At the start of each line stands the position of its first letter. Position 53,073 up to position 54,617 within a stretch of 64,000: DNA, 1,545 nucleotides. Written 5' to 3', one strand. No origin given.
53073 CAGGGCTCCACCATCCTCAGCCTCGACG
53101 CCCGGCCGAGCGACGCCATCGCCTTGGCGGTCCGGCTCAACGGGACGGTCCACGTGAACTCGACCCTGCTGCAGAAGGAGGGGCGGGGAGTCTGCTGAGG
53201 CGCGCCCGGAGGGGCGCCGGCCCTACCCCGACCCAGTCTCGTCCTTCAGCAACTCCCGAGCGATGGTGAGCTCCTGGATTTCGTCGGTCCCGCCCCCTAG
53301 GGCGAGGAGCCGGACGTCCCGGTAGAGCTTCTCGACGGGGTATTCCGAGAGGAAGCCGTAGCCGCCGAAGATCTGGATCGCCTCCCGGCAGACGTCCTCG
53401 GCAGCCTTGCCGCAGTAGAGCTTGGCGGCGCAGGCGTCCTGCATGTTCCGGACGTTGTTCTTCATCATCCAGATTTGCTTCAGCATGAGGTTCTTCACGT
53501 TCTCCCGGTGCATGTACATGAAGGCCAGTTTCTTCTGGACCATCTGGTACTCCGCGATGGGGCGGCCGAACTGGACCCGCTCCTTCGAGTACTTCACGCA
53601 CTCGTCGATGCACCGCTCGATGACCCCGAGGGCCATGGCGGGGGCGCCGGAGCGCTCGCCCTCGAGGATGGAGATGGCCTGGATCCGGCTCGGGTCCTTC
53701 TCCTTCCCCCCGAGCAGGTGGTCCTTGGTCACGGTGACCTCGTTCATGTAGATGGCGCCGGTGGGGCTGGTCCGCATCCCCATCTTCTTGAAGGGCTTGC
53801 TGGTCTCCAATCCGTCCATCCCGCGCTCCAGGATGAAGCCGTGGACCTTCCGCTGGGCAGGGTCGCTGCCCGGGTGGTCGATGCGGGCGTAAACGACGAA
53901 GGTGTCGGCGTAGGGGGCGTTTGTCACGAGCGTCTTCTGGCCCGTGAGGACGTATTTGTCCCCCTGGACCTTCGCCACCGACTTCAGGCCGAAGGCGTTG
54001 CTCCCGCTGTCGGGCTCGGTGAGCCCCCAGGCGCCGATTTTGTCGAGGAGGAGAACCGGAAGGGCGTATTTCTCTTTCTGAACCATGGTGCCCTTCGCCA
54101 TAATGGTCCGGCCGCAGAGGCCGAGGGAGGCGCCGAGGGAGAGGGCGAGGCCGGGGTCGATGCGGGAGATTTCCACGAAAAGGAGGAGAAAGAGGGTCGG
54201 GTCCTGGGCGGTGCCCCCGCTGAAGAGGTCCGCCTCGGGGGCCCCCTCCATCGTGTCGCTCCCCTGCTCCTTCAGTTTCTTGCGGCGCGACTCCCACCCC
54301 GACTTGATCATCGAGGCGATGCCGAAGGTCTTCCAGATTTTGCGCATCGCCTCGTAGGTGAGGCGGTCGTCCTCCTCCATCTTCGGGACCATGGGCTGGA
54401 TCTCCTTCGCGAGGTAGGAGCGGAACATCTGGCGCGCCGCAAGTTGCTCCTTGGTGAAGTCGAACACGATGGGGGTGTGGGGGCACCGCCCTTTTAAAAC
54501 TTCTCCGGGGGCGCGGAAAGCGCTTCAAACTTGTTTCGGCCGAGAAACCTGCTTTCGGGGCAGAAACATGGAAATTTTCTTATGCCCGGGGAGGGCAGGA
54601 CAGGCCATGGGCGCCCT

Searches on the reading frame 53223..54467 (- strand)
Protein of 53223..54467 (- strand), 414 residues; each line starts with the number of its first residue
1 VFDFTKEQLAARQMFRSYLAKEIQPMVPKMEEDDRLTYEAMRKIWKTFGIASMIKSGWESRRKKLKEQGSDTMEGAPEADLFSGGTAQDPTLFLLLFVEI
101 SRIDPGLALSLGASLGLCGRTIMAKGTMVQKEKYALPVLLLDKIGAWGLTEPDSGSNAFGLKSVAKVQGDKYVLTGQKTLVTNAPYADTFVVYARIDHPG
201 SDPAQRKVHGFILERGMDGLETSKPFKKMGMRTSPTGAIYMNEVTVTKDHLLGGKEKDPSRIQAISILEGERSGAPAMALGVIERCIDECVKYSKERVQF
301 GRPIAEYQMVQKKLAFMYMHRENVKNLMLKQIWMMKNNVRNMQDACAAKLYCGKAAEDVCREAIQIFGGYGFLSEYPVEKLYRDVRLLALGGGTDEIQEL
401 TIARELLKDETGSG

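Call 5: search_protein_families(library=pfam, proteins=[window:53223-54467:-], max_evalue=1)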
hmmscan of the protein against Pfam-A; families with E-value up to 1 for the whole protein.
window:53223-54467:- (414 aa): 6 families
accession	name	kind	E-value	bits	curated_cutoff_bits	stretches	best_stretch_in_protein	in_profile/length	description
PF00441.29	Acyl-CoA_dh_1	-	1.9e-41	142.1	22.4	1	264-407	7-150/150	Acyl-CoA dehydrogenase, C-terminal domain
PF02770.24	Acyl-CoA_dh_M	-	7.2e-21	74.6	33.3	1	147-244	2-97/97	Acyl-CoA dehydrogenase, middle domain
PF08028.16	Acyl-CoA_dh_2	-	8.6e-13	49.2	22.7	1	277-388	5-126/134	Acyl-CoA dehydrogenase, C-terminal domain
PF02771.21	Acyl-CoA_dh_N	-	9.2e-11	42.6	22.9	2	84-135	55-106/113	Acyl-CoA dehydrogenase, N-terminal domain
PF22924.1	ACOX_C_alpha1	-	0.0055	17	27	1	291-406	27-168/169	Acyl-CoA oxidase, C-alpha1 domain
PF01666.22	DX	-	0.23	12.4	25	1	307-360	10-62/76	DX module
